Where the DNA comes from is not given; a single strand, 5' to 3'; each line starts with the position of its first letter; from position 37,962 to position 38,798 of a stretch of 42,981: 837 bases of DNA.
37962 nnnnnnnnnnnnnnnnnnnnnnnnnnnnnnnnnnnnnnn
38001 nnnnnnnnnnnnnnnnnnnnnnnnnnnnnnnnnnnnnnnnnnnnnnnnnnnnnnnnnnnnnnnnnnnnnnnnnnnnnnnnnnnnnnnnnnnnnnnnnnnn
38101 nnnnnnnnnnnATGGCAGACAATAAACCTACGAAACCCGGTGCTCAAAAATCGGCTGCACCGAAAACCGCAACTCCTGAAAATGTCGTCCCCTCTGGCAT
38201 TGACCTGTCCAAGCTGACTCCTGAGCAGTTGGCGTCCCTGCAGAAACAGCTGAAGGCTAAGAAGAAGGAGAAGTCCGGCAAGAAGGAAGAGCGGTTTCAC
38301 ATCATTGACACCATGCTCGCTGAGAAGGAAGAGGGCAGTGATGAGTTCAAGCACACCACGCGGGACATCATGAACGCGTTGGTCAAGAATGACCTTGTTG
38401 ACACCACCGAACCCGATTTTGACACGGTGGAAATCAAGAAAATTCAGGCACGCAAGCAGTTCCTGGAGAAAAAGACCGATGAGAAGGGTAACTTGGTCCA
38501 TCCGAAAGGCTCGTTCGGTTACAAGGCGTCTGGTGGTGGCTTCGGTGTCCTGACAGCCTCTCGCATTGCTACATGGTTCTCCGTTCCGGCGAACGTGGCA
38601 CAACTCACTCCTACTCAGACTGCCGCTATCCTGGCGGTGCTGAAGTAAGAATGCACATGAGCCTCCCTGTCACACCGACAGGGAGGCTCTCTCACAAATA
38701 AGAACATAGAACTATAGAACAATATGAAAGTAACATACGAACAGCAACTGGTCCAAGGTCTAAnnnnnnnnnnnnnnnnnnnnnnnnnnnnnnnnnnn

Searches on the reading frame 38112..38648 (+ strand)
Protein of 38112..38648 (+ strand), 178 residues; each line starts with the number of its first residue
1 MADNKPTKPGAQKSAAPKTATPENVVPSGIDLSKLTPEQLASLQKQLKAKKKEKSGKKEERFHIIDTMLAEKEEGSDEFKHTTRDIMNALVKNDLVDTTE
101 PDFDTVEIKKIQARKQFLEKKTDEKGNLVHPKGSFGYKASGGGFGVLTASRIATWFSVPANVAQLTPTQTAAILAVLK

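Call 11: search_protein_families(library=phrogs, proteins=[window:38112-38648:+], max_evalue=0.01)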
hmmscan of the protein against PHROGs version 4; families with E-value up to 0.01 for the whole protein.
window:38112-38648:+ (178 aa): 0 families

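Call 12: search_protein_families(library=pfam, proteins=[window:38112-38648:+], max_evalue=0.01)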
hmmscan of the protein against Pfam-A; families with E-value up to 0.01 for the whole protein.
window:38112-38648:+ (178 aa): 1 family
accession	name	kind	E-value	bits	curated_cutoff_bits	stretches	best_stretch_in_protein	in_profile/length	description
PF19580.5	Exo_endo_phos_3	-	0.0078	15.7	27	1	41-126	201-284/311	Endonuclease/Exonuclease/phosphatase family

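Call 17: find_related_loci(query=window:38112-38648:+, collection=viral_contigs, flank=6000)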
Query window:38112-38648:+ (178 aa) in viral_contigs; peptide patterns used: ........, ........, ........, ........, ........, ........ (x = any residue, [..] = any of these).
21 stretches matched a pattern; 3 encode a relative of the query (tblastn E <= 1e-3); 3 distinct loci.
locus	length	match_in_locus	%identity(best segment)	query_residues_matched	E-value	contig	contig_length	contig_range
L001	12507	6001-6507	77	5-178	2e-71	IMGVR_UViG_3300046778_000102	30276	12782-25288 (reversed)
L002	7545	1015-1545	47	8-177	1e-40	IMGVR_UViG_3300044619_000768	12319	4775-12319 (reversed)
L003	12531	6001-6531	47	8-177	1e-40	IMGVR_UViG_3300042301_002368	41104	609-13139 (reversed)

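Call 27: find_homologous_proteins(query=window:38112-38648:+, max_evalue=0.001)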
Query window:38112-38648:+ (178 aa): 51 proteins with E <= 0.001 among 275 candidates.
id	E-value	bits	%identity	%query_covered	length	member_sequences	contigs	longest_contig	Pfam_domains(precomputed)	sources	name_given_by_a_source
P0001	7.6e-109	379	100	100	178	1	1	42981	-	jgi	-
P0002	2.2e-78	280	82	98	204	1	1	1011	-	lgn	-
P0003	2.8e-78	280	80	96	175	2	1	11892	-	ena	-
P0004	3.0e-73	263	77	98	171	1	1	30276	-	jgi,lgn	jgi:hypothetical protein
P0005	9.4e-53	197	61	99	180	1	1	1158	-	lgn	-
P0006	2.4e-52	195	64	84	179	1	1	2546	-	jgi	jgi:urease gamma subunit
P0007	9.3e-51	190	64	86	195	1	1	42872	-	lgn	-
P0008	2.7e-49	186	57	97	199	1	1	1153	-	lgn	-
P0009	6.5e-49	184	54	98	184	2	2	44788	-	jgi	jgi:hypothetical protein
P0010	8.9e-49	184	60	98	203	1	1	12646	-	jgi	jgi:hypothetical protein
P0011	3.0e-48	182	58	99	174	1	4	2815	-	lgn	-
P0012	3.4e-48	182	58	93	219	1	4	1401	-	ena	-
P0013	7.7e-48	181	59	95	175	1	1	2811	-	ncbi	-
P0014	8.2e-48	181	63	84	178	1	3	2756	-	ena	-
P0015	9.1e-48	181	63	84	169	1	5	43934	-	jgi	jgi:hypothetical protein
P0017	1.1e-45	174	57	97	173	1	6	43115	-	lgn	-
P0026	1.6e-43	167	54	97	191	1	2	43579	-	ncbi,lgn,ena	-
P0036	1.4e-40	157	54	94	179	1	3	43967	-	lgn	-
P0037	5.0e-39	152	59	84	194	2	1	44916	-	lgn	-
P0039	6.4e-39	152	56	81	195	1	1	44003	-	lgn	-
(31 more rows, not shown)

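Call 28: find_encoding_contigs(protein=P0003, flank=5000, max_places=2)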
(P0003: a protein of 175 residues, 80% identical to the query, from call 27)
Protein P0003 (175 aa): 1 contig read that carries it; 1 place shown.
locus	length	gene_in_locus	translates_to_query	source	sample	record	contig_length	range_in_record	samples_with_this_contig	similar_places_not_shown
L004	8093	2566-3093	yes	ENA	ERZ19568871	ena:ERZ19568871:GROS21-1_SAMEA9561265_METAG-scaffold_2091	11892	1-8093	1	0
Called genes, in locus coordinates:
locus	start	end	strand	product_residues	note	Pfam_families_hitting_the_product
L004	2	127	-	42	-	?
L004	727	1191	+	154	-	-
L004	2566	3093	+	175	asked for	-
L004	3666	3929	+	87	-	-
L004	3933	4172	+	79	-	-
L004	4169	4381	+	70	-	-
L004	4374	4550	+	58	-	-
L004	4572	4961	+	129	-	-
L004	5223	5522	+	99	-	-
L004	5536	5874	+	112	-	-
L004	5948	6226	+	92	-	-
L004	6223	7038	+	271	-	PF26128:Gad2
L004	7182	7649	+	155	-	-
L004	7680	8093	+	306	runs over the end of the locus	PF01068:DNA_ligase_A_M, PF14743:DNA_ligase_OB_2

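Call 29: find_encoding_contigs(protein=P0007, flank=5000, max_places=2)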
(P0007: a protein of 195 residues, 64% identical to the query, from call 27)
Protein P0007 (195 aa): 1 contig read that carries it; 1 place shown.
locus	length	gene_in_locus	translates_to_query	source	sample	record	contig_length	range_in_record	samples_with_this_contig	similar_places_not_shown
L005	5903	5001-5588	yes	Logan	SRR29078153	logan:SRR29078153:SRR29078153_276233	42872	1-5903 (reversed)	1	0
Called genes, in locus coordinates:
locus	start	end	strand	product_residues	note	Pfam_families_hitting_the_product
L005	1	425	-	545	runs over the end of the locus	PF12236:Head-tail_con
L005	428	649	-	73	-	-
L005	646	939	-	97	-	-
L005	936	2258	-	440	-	-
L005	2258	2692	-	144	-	-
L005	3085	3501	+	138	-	-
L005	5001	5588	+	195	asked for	-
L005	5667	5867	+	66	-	-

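Call 30: find_encoding_contigs(protein=P0009, flank=5000, max_places=2)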
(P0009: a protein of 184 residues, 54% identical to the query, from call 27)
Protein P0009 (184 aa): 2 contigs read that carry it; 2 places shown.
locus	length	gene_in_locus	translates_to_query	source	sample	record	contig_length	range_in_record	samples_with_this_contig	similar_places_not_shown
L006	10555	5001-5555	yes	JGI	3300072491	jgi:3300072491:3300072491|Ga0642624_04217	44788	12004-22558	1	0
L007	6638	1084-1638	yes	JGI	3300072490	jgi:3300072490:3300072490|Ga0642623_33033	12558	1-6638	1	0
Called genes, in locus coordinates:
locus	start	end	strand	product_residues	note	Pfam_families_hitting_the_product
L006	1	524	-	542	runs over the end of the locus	PF12236:Head-tail_con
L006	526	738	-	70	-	-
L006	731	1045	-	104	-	-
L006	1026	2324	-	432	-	-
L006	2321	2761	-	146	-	-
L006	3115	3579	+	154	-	-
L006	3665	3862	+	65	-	-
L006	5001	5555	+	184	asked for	-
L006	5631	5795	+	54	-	-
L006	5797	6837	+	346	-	-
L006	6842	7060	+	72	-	-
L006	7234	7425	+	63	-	-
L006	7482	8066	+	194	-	-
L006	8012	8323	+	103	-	-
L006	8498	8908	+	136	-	-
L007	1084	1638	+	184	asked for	-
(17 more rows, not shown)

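Call 31: find_encoding_contigs(protein=P0015, flank=4000, max_places=1)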
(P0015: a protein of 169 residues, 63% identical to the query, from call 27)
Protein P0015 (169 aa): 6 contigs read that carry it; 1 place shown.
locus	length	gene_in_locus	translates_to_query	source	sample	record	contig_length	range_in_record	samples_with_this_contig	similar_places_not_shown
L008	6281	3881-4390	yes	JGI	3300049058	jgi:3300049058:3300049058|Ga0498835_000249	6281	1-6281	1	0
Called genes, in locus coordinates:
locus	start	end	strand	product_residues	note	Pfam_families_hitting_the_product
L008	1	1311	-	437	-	?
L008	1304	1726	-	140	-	-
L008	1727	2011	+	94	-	-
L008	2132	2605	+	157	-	-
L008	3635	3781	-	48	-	-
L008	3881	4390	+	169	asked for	-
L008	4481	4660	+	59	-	-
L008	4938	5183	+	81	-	-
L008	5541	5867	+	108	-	-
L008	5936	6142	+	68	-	-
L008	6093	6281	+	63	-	?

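Call 32: find_encoding_contigs(protein=P0017, flank=4000, max_places=1)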
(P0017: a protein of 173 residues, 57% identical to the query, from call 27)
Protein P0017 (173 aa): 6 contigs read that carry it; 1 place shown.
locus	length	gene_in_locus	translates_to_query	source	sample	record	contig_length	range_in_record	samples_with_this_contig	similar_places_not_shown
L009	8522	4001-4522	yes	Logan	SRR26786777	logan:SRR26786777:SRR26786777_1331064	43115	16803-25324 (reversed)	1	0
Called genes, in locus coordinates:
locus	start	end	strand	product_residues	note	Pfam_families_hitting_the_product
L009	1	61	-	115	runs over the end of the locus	-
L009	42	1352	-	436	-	-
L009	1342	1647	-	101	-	-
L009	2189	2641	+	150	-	-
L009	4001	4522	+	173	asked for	-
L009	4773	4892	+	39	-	-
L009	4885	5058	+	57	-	-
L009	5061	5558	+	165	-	-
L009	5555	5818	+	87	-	-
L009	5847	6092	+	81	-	-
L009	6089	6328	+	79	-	-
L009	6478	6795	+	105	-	-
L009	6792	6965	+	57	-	-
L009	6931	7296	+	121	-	-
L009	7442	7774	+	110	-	-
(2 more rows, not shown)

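Call 33: find_encoding_contigs(protein=P0026, flank=4000, max_places=1)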
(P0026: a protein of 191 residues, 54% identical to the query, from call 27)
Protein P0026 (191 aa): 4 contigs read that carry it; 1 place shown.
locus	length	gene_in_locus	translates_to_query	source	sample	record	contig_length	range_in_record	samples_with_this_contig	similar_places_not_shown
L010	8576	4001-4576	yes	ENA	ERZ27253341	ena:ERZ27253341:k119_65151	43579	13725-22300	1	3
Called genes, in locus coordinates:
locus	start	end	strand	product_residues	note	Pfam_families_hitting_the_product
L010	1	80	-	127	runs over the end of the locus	-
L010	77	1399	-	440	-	-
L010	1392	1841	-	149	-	-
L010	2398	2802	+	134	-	-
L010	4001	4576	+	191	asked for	-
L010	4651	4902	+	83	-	-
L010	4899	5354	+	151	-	-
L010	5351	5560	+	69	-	-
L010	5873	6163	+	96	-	-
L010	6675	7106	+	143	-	-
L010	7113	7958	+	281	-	PF26128:Gad2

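Call 34: find_encoding_contigs(protein=P0036, flank=4000, max_places=1)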
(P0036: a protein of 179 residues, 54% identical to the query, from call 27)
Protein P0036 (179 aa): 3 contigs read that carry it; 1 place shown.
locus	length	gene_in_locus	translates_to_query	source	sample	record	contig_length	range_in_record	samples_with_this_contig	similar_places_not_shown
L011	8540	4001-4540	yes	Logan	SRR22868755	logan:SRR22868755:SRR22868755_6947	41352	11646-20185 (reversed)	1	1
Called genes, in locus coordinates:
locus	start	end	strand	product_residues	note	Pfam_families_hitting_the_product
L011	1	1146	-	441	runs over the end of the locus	-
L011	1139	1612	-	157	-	-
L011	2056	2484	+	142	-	-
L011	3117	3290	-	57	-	-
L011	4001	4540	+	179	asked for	-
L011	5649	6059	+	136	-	-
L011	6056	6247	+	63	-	-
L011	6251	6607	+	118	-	-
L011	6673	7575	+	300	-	PF26128:Gad2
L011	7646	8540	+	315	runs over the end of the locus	PF01068:DNA_ligase_A_M, PF14743:DNA_ligase_OB_2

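Call 35: find_encoding_contigs(protein=P0037, flank=4000, max_places=1)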
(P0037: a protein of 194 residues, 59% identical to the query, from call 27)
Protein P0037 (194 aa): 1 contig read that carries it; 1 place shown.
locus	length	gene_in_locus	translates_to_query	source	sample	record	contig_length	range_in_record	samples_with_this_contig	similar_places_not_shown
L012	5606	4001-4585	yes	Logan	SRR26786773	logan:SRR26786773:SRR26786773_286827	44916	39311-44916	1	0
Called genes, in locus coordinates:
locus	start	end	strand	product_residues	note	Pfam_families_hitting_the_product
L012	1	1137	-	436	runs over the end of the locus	-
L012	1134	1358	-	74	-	-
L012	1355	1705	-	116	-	-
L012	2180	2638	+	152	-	-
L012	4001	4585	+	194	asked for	-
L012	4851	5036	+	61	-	-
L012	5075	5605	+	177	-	?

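Call 36: find_encoding_contigs(protein=P0039, flank=4000, max_places=1)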
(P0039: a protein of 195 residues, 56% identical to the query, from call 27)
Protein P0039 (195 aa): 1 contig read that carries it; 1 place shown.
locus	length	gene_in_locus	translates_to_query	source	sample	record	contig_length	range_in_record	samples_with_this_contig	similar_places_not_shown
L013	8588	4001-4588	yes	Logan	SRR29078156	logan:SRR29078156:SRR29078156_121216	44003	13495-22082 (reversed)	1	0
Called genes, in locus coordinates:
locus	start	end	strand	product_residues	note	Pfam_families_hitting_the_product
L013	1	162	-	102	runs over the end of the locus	-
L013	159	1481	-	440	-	-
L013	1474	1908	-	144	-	-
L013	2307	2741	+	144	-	-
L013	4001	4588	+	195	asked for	-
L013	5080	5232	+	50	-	-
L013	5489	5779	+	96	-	-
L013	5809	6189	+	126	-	-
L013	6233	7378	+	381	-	-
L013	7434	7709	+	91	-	-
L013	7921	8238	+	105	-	-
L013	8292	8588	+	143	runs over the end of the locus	-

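Call 52: search_solved_structures(query=A3, max_evalue=1)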
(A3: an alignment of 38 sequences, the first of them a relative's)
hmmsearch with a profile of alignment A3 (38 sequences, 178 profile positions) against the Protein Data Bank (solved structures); distinct sequences matched with E-value up to 1: 2.
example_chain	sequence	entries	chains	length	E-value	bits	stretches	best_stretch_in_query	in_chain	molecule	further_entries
9zem_A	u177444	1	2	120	0.054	16.6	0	160-171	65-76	HeliScrew4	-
4pqj_A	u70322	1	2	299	0.96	12.5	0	124-176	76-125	Phosphate binding protein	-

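Call 57: predict_structure(alignment_id=A3)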
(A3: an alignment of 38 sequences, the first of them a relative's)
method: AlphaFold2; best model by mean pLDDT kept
length: 178 residues; sequences in the alignment: 38
mean_pLDDT: 80.3   pTM: 0.58
mean pLDDT of the five models: 80.3, 78.6, 77.5, 77.3, 76.3
residues with pLDDT >= 90: 79; 70-90: 59; 50-70: 15; < 50: 25
segments of 3 or more residues with pLDDT < 50: 1-3, 7-27
pLDDT, mean of each block of 10 residues (from residue 1): 46 42 47 78 81 78 96 94 93 88 89 96 96 93 63 86 91 88
secondary structure, 60 per line:
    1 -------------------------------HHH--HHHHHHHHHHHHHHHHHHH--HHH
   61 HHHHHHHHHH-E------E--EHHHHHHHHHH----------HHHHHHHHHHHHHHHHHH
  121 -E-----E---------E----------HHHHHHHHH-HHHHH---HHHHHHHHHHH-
elements in order: H37-55 H58-70 H83-92 H103-120 H149-157 H159-163 H167-177

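Call 60: fold_search(model_id=the predicted structure, library=pdb)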
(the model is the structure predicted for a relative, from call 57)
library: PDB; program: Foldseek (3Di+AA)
matches with E <= 10: 16; with E <= 0.001: 0
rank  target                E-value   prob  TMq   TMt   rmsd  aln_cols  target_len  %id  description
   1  7abf_A4               2.8e+00  0.08  0.19  0.15   7.5        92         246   15  Human pre-Bact-1 spliceosome core structure (released 2020-12-09)
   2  6kne                  4.7e+00  0.08  0.18  0.19   7.4        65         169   17  The C-terminal Domain of Translation Initiation Factor 5 at high pH (released 2020-06-17)
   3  8a0m_C                4.7e+00  0.07  0.20  0.04   8.6        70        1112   23  Capsular polysaccharide synthesis multienzyme in complex with capsular polymer fragment (released 2023-04-26)
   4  5v8i_2t               6.4e+00  0.07  0.25  0.37   8.9       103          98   16  Thermus thermophilus 70S ribosome lacking ribosomal protein uS17 (released 2018-03-28)
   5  8a0m_D                6.4e+00  0.06  0.20  0.05   5.1        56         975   23  Capsular polysaccharide synthesis multienzyme in complex with capsular polymer fragment (released 2023-04-26)
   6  9h9a                  6.4e+00  0.04  0.19  0.04   9.3        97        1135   16  native structure of the full-length pesticidal protein Cry8Ba2, from crystals formed in vivo (form 1) (released 2025-12-03)
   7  5trc_A                6.8e+00  0.04  0.18  0.09   8.6        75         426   17  Crystal structure of phosphorylated AC3-AC5 domains of yeast acetyl-CoA carboxylase (released 2016-12-07)
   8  4y4o_2t               7.2e+00  0.06  0.25  0.37   8.9       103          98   18  Crystal structure of the Thermus thermophilus 70S ribosome with rRNA modifications and bound to protein Y (YfiA) at 2 (released 2015-03-18)
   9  8f5h_B                7.6e+00  0.06  0.28  0.34   7.6       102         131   20  SARS-CoV-2 S2 helix epitope scaffold (released 2023-10-11)
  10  3n1e_A                7.6e+00  0.06  0.27  0.32   8.3       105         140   13  Vps54 C-terminal domain (released 2010-07-14)
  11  4v8i_CT               8.1e+00  0.05  0.25  0.36  10.7       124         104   16  Crystal structure of YfiA bound to the 70S ribosome. (released 2014-07-09)
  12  6neh_A                8.1e+00  0.03  0.20  0.12  14.1       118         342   13  N191D, F205S mutant of scoulerine 9-O-methyltransferase from Thalictrum flavum complexed with (13aS)-3,10-dimethoxy-5, (released 2019-12-18)
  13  4qlc_U                9.1e+00  0.06  0.20  0.38   4.0        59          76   15  Crystal structure of chromatosome at 3.5 angstrom resolution (released 2015-07-22)
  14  8f5h_A                9.1e+00  0.06  0.27  0.34   7.6       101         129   20  SARS-CoV-2 S2 helix epitope scaffold (released 2023-10-11)
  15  7okw_A                9.6e+00  0.07  0.17  0.29   2.5        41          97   17  1.62A X-ray crystal structure of the conserved C-terminal (CCT) of human OSR1 (released 2021-09-22)
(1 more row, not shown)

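Call 63: fold_search(model_id=the predicted structure, library=viral)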
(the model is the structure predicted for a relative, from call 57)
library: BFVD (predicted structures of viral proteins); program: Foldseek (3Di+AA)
matches with E <= 10: 45; with E <= 0.001: 0
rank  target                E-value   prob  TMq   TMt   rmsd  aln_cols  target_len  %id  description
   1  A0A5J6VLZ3            8.4e-01  0.12  0.18  0.04  17.7       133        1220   15  Uncharacterized protein (Fragment) [Megaviridae environmental sample]
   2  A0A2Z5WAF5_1          1.6e+00  0.06  0.18  0.05  18.7       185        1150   18  (no name in the UniProt tables at hand)
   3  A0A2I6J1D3            1.7e+00  0.12  0.21  0.16  11.6        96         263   14  Major core protein OPG129 [Vaccinia virus]
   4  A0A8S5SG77            2.2e+00  0.07  0.21  0.23  15.1       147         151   14  Uncharacterized protein [Myoviridae sp. ctuev19]
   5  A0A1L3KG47            2.3e+00  0.09  0.27  0.17  21.2       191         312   17  (no name in the UniProt tables at hand)
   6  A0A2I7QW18            2.4e+00  0.04  0.19  0.14  17.4       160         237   16  (no name in the UniProt tables at hand)
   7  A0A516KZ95            2.7e+00  0.12  0.25  0.07  15.5       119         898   10  (no name in the UniProt tables at hand)
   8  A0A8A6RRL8            2.9e+00  0.12  0.26  0.20   8.1       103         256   21  Uncharacterized protein [Hymenopteran tombus-related virus]
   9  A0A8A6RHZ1            3.1e+00  0.04  0.19  0.11  29.9       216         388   14  Uncharacterized protein [Dipteran tombus-related virus]
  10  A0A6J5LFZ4            3.1e+00  0.03  0.17  0.07  21.0       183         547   14  Uncharacterized protein [uncultured Caudovirales phage]
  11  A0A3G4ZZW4            3.5e+00  0.05  0.17  0.15  11.1       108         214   19  Uncharacterized protein [Harvfovirus sp.]
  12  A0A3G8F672            3.7e+00  0.04  0.19  0.12  21.2       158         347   14  (no name in the UniProt tables at hand)
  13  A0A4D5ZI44            3.7e+00  0.03  0.14  0.17  14.1        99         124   17  Uncharacterized protein [Burkholderia phage BcepSaruman]
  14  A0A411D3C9            5.0e+00  0.06  0.23  0.13  18.5       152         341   12  Uncharacterized protein [Castleton Burn virus]
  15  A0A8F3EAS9            5.3e+00  0.07  0.14  0.10  14.4        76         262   13  (no name in the UniProt tables at hand)
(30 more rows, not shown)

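Call 77: search_protein_families(library=pfam, alignment_id=A3, max_evalue=0.1)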
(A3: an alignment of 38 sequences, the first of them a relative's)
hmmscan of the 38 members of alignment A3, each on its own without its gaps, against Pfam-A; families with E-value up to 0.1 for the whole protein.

A. member 1, P0001 (178 aa): 1 family
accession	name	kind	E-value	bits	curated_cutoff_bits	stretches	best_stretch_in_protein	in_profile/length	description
PF19580.5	Exo_endo_phos_3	-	0.0078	15.7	27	1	41-126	201-284/311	Endonuclease/Exonuclease/phosphatase family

B. families by the number of members that match (of 38 scanned): 40 families (the first 25 are shown)
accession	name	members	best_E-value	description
PF01486.22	K-box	4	0.00068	K-box region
PF10910.14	Phage_gene29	4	0.0076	Phage gene 29 protein family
PF13565.12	HTH_32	3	0.026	Homeodomain-like domain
PF22665.2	DUF6293_C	2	0.0086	DUF6293 C-terminal winged helix domain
PF20565.4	DUF6775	2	0.01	Probable metallopeptidase family (DUF6775)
PF15603.11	Imm74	2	0.027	Immunity protein 74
PF22529.2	DUF7001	2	0.047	Family of unknown function (DUF7001)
PF15671.10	PRR18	1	0.0045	Proline-rich protein family 18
PF00547.23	Urease_gamma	1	0.0048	Urease, gamma subunit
PF17540.7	DUF5457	1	0.0051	Family of unknown function (DUF5457)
PF13207.12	AAA_17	1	0.0075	AAA domain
PF19580.5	Exo_endo_phos_3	1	0.0078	Endonuclease/Exonuclease/phosphatase family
PF04120.17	Iron_permease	1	0.0098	Low affinity iron permease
PF11655.13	DUF2589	1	0.0098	Protein of unknown function (DUF2589)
PF11304.13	DUF3106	1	0.016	Protein of unknown function (DUF3106)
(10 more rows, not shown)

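Call 79: find_encoding_contigs(protein=P0017, flank=10000, max_places=10)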
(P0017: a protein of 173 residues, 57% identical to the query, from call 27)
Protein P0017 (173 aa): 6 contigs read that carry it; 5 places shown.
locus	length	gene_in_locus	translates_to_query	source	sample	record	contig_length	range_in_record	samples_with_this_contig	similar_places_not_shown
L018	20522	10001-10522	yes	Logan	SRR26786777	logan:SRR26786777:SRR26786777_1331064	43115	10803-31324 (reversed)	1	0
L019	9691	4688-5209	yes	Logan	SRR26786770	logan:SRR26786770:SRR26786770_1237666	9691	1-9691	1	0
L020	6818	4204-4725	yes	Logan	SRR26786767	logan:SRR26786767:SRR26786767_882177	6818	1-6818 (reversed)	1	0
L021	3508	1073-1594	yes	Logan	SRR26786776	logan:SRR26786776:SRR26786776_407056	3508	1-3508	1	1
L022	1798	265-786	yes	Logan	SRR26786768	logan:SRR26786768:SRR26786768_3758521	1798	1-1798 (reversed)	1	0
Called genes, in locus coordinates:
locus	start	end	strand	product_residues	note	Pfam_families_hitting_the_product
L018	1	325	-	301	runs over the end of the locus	PF19821:Phage_capsid_2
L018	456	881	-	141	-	-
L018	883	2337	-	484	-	-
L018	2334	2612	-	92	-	-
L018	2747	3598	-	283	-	-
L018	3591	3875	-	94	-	PF25181:Phage_Bbp19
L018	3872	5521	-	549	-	PF12236:Head-tail_con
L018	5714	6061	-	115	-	-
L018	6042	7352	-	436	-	-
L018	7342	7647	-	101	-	-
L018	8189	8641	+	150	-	-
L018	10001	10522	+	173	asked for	-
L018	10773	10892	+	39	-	-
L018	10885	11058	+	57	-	-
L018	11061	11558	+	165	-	-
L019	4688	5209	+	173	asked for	-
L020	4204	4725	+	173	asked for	-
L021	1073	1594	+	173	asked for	-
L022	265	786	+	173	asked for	-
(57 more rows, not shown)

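Call 93: search_protein_representatives(alignment_id=A3)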
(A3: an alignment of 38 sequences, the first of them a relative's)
Query: 38 sequences, 178 profile positions. Proteins with E-value up to 0.001 (for the whole library): 43; up to 1e-10: 42; up to 1e-30: 24. The best 43 are listed.
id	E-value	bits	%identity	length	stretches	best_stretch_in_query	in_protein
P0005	8.0e-70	250.6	-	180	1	1-177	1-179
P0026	2.2e-69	249.2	-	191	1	1-177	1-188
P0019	3.8e-63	228.9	-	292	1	13-178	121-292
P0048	8.7e-62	224.5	-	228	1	1-177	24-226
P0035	2.7e-61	222.9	-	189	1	13-177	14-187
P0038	8.5e-57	208.2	-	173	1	14-177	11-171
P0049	2.6e-47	177.3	-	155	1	34-177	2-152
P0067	6.3e-47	176.1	-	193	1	5-177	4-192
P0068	4.4e-46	173.3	-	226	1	8-177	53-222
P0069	1.4e-45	171.6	-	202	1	4-177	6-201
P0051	2.3e-44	167.7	-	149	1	28-177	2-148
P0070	6.5e-43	163.0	-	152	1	28-178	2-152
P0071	3.1e-42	160.8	-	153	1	30-178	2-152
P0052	4.3e-42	160.3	-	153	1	17-176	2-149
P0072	1.1e-38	149.2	-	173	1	21-178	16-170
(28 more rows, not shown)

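Call 94: find_encoding_contigs(protein=P0010, flank=10000, max_places=3)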
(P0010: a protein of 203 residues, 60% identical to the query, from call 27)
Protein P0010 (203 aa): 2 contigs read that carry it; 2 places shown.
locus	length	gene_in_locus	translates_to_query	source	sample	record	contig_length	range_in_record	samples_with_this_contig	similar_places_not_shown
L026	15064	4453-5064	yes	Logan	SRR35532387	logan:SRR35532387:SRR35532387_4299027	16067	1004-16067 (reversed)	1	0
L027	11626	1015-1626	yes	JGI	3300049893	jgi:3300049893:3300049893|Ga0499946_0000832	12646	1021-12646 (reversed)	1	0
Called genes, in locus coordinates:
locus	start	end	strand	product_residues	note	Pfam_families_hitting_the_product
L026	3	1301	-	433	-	?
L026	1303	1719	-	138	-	-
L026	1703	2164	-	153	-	-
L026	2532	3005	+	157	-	-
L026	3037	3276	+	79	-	-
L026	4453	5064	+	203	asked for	-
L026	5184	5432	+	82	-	-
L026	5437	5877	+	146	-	-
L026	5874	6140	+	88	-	-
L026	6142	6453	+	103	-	-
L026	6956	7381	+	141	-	-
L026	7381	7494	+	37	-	-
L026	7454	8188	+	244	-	PF00145:DNA_methylase (faint)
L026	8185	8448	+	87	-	-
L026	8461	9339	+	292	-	PF26128:Gad2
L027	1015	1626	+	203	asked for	-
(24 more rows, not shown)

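Call 97: find_related_loci(query=A3, collection=metagenome_contigs, flank=3000)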
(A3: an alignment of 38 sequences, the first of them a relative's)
Query A3 (178 aa) in metagenome_contigs; peptide patterns used: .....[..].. (x = any residue, [..] = any of these).
192 stretches matched a pattern; 5 encode a relative of the query (tblastn E <= 1e-3); 5 distinct loci.
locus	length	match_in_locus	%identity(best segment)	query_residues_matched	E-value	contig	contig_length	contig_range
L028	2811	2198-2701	59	5-173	2e-57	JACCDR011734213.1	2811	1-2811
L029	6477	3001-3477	57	16-177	1e-47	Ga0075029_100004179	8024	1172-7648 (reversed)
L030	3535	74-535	52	30-177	3e-39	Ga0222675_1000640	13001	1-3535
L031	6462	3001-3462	52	30-177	3e-39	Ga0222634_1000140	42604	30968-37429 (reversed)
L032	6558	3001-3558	54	5-177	4e-52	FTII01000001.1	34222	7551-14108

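Call 100: find_related_loci(query=A3, collection=genome_contigs, flank=3000)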
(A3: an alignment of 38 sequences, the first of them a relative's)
Query A3 (178 aa) in genome_contigs; peptide patterns used: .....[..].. (x = any residue, [..] = any of these).
70 stretches matched a pattern, but none encodes a relative of the query by tblastn (E <= 1e-3).
